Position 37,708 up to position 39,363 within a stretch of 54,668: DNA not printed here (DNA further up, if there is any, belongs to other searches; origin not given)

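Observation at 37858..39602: AdoMetDC-like pyruvoyl proenzyme fused in an operon to an ATP-grasp ligase, between terminase and portal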

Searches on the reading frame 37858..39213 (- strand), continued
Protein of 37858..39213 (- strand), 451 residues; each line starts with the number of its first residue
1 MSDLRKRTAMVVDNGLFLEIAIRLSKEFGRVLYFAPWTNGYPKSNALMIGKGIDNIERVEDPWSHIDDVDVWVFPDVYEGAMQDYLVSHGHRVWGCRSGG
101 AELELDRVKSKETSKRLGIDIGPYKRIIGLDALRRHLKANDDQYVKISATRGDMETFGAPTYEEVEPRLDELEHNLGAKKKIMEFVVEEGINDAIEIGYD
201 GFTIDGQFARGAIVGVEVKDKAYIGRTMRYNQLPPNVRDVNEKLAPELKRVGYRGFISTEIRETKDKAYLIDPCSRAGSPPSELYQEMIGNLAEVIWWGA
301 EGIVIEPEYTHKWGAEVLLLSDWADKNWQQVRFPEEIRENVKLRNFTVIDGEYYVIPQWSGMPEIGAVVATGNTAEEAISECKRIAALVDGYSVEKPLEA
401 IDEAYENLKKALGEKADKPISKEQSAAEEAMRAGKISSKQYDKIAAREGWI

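Call 83: search_protein_families(library=phrogs, proteins=[L069:3766-6132:+, L069:10434-11633:+, L071:8254-9621:+, L071:10604-12448:+, L071:4892-5770:+, L062:2931-4601:+, L062:4592-6532:+, L062:8260-9396:+, L050:2861-5755:+, L050:10472-12499:-], max_evalue=0.0001)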
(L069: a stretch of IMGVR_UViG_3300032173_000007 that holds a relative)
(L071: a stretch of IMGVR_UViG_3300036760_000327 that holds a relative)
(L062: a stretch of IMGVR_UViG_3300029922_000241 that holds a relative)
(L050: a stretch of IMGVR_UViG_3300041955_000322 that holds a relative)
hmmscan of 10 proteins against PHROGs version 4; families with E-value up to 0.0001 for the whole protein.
L069:3766-6132:+ (788 aa): 5 families
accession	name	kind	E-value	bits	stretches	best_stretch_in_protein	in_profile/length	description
phrog_156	-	head and packaging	6.5e-135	452.1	1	17-641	8-633/681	portal protein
phrog_14911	-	unknown function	8.8e-39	134.6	1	37-376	23-381/404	-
phrog_30701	-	unknown function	6.6e-08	33.5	1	639-679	106-146/188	-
phrog_1538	-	tail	7.2e-06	26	1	639-679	703-742/811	tail length tape measure protein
phrog_5062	-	tail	6.6e-05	22.9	1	641-679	650-688/753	tail length tape measure protein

L069:10434-11633:+ (399 aa): 2 families
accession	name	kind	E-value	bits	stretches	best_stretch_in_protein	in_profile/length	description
phrog_283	-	head and packaging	2.1e-83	281.8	1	5-399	3-383/385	major head protein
phrog_267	-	head and packaging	6.9e-07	29.7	1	8-226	40-266/410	major head protein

L071:8254-9621:+ (455 aa): 5 families
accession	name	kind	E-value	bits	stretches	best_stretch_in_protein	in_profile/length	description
phrog_2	-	head and packaging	5e-22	79.5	1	33-437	272-600/807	terminase large subunit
phrog_31467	-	unknown function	6e-11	43.3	1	125-185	168-228/261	-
phrog_5653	-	head and packaging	9.2e-11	42.8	1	237-430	2-180/199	terminase large subunit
phrog_10250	-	head and packaging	1e-08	36.2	1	231-429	11-214/228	terminase large subunit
phrog_6672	-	head and packaging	2.4e-05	24.9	1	376-427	78-126/145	terminase large subunit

L071:10604-12448:+ (614 aa): 3 families
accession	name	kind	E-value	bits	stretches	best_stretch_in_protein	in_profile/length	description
phrog_332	-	connector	1e-36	127.4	1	13-552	14-540/560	head-tail adaptor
phrog_1216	-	head and packaging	1.1e-27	97.9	1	142-545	207-624/714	portal protein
phrog_156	-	head and packaging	1e-16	61.5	1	16-546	22-602/681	portal protein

L071:4892-5770:+ (292 aa): 2 families
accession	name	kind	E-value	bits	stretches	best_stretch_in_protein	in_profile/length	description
phrog_15388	-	unknown function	2.1e-06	28.3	1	168-292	224-345/345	-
phrog_18345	-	tail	8.6e-06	25.3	1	61-164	438-538/956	tail fiber protein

L062:2931-4601:+ (556 aa): 0 families

L062:4592-6532:+ (646 aa): 0 families

L062:8260-9396:+ (378 aa): 1 family
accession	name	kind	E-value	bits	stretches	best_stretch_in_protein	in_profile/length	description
phrog_24210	-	tail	1.7e-11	45.1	1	220-378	150-303/303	tail fiber protein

L050:2861-5755:+ (964 aa): 10 families
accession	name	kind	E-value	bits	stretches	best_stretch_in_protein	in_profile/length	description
phrog_37402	-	unknown function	6.8e-44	150.4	1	512-688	1094-1272/2639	-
phrog_30335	-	unknown function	6.8e-41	140.5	1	515-666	756-904/2900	-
phrog_938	-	lysis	5.9e-34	117.4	1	513-665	1493-1647/2185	endolysin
phrog_4272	-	unknown function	4e-29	102.6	1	514-674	119-274/764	-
phrog_4660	-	head and packaging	1.5e-28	100.6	1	530-664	635-763/765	minor head protein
phrog_10089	-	moron, auxiliary metabolic gene and host takeover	7.1e-25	87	1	115-738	561-1118/4647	DarB-like antirestriction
phrog_5143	-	unknown function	1.9e-23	82.6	1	513-653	708-848/2204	-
phrog_20705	-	head and packaging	3.5e-22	79.5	1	515-662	16-162/690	virion structural protein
phrog_33607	-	unknown function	6.7e-14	52.8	1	535-661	114-235/287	-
phrog_29900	-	unknown function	2.3e-12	46.5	1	515-634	763-884/1028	-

L050:10472-12499:- (675 aa): 0 families

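Call 88: find_encoding_contigs(protein=P0241, flank=6000, max_places=3)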
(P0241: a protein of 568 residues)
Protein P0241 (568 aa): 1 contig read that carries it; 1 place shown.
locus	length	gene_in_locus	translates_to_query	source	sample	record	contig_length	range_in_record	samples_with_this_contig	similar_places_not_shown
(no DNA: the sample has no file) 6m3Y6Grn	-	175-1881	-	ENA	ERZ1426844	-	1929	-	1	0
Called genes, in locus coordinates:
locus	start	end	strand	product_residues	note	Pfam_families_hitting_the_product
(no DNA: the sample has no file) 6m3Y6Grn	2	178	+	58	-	?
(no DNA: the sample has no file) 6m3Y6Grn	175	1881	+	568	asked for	-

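Call 89: find_encoding_contigs(protein=P0290, flank=6000, max_places=3)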
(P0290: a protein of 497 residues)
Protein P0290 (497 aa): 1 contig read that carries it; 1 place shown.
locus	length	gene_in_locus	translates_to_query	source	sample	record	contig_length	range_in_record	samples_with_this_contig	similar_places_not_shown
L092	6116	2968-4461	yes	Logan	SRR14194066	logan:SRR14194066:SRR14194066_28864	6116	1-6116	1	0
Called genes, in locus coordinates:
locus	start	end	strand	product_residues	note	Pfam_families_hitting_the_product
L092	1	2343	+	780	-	?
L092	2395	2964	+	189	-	-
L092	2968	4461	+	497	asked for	PF00708:Acylphosphatase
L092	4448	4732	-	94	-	-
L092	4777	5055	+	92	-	-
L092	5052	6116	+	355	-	?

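Call 90: find_encoding_contigs(protein=P0293, flank=7000, max_places=2)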
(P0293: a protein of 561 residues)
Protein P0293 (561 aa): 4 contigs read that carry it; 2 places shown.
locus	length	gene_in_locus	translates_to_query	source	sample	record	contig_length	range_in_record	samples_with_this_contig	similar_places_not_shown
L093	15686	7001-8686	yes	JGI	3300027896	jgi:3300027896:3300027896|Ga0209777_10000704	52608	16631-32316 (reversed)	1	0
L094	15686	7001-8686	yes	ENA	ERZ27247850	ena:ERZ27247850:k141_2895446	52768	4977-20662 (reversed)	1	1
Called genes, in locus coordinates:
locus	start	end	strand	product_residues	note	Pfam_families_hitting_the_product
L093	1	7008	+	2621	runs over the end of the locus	-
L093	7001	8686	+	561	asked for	-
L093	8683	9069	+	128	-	-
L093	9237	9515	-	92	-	-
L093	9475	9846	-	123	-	-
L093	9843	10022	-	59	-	-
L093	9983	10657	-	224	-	-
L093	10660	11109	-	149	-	-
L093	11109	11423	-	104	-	-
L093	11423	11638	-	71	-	-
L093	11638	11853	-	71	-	-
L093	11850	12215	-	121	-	PF12637:TSCPD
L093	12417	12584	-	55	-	-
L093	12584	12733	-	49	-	-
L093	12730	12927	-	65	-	-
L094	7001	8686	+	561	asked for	-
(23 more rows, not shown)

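Call 91: find_encoding_contigs(protein=P0234, flank=7000, max_places=2)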
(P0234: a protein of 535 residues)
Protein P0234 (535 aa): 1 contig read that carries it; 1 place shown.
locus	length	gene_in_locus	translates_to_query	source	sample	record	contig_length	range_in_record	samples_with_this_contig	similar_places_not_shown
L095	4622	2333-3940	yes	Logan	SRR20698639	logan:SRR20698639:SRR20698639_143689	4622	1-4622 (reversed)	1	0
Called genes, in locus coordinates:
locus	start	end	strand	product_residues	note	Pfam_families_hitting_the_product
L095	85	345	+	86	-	-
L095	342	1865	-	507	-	-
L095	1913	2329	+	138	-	-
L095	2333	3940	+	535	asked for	PF00702:Hydrolase (faint), PF13419:HAD_2 (weak)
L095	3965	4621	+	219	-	?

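Call 92: find_encoding_contigs(protein=P0232, flank=7000, max_places=2)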
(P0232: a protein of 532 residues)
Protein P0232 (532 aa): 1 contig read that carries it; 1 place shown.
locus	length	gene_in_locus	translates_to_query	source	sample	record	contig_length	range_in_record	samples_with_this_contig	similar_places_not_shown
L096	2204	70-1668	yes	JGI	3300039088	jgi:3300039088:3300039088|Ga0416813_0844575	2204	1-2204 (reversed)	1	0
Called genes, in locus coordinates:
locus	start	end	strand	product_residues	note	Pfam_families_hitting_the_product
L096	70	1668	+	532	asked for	-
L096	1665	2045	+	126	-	-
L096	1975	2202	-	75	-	?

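Call 100: search_protein_families(library=padloc, proteins=[window:37858-39213:-], max_evalue=0.01)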
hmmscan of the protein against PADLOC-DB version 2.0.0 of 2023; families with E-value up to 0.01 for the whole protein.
window:37858-39213:- (451 aa): 0 families

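Call 102: find_encoding_contigs(protein=P0202, flank=5000, max_places=2)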
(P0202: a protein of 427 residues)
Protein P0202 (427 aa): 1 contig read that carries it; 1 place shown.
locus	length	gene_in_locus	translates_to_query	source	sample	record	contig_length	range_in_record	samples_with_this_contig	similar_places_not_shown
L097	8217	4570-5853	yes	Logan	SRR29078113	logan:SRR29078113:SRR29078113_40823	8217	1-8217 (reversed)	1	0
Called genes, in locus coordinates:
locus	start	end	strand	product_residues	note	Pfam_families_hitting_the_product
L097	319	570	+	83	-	-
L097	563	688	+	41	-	-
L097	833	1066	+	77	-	-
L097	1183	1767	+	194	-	-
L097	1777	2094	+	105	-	-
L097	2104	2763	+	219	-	-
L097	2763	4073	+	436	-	-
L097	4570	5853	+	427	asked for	-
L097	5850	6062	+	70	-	-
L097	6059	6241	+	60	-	-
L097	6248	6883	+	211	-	-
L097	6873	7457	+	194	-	-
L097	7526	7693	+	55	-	-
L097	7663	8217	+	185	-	?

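Call 103: find_encoding_contigs(protein=P0205, flank=5000, max_places=2)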
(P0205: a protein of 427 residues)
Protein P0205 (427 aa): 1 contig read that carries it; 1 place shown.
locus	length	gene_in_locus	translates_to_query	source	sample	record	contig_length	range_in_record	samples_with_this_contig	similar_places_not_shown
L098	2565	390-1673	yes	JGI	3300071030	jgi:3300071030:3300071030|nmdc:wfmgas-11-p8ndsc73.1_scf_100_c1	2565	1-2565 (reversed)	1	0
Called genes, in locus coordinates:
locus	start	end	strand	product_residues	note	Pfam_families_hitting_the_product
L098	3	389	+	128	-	?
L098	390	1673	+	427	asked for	-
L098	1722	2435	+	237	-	PF01507:PAPS_reduct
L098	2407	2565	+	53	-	?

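Call 104: find_encoding_contigs(protein=P0211, flank=5000, max_places=2)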
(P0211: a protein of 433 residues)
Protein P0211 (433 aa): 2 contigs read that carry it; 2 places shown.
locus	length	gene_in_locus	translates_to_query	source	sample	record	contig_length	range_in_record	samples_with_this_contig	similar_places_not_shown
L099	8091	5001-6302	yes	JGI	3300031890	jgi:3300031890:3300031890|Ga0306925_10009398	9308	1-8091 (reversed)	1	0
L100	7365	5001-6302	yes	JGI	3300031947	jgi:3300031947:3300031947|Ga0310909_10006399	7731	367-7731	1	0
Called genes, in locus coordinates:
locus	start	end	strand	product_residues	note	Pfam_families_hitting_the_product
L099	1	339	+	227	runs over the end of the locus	-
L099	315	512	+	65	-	-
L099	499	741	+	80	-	-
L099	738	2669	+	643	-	-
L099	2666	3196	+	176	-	-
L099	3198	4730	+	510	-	PF11134:Phage_stabilise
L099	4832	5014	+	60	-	-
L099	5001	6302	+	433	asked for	-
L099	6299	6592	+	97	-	-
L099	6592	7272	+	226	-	-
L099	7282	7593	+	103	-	-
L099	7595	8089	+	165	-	?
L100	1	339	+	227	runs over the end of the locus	-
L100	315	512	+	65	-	-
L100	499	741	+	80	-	-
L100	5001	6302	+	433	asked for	-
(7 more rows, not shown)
